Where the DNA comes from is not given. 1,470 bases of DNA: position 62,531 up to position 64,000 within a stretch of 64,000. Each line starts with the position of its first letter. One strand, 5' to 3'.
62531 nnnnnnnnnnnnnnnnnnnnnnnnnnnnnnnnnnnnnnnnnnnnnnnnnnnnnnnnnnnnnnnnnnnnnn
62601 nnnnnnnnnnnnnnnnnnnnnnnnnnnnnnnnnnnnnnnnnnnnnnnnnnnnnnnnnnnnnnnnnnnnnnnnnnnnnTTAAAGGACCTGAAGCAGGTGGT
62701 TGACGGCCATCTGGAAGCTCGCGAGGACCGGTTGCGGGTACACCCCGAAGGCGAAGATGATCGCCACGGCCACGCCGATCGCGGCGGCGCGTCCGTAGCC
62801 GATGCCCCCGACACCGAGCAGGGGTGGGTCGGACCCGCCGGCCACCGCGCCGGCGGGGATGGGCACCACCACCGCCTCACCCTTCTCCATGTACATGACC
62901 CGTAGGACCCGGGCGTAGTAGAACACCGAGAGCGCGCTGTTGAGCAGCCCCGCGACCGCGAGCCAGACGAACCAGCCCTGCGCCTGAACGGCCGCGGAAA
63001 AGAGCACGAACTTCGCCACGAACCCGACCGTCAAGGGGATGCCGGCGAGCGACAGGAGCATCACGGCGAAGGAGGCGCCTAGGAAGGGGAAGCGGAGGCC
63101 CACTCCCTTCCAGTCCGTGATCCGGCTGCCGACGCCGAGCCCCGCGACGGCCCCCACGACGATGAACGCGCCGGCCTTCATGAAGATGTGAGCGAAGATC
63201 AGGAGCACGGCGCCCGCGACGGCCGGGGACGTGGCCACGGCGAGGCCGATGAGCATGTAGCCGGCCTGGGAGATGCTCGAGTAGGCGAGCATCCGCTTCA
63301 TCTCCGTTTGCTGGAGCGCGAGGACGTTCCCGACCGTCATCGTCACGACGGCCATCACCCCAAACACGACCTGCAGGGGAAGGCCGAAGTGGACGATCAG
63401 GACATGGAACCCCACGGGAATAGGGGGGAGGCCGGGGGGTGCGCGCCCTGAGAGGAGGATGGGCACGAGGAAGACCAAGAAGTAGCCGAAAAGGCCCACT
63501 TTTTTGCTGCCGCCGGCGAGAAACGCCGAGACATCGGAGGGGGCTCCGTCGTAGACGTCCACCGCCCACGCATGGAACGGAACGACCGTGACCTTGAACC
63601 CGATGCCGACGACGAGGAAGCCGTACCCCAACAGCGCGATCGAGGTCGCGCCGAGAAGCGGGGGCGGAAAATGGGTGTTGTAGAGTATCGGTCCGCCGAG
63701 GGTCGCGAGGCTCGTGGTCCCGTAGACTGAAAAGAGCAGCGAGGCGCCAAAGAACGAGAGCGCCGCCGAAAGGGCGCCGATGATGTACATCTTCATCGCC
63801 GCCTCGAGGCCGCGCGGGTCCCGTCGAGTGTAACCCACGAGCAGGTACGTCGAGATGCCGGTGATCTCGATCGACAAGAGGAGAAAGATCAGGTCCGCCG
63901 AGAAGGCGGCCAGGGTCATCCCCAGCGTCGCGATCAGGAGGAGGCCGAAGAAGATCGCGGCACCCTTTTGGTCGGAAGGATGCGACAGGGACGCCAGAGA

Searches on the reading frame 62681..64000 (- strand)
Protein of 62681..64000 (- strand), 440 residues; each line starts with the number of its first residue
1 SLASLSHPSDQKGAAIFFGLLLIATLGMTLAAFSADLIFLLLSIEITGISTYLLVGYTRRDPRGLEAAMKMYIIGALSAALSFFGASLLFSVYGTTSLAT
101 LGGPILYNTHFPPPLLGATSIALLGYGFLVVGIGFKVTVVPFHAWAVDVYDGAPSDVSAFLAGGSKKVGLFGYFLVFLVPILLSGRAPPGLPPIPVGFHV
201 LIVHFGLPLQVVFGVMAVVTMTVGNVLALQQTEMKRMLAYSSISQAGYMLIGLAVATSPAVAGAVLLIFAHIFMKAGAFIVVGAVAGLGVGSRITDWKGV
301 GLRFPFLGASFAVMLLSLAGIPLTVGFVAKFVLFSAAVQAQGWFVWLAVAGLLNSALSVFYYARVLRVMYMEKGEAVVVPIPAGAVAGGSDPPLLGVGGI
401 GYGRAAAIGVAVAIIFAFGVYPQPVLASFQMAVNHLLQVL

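Call 33: search_protein_families(library=pfam, proteins=[window:62681-64000:-], max_evalue=0.001)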
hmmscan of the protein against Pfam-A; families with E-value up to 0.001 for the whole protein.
window:62681-64000:- (440 aa): 1 family
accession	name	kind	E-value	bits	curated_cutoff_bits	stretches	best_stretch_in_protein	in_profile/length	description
PF00361.26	Proton_antipo_M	-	1.9e-59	201.7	21.5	2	200-349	137-288/294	NADH:quinone oxidoreductase/Mrp antiporter, TM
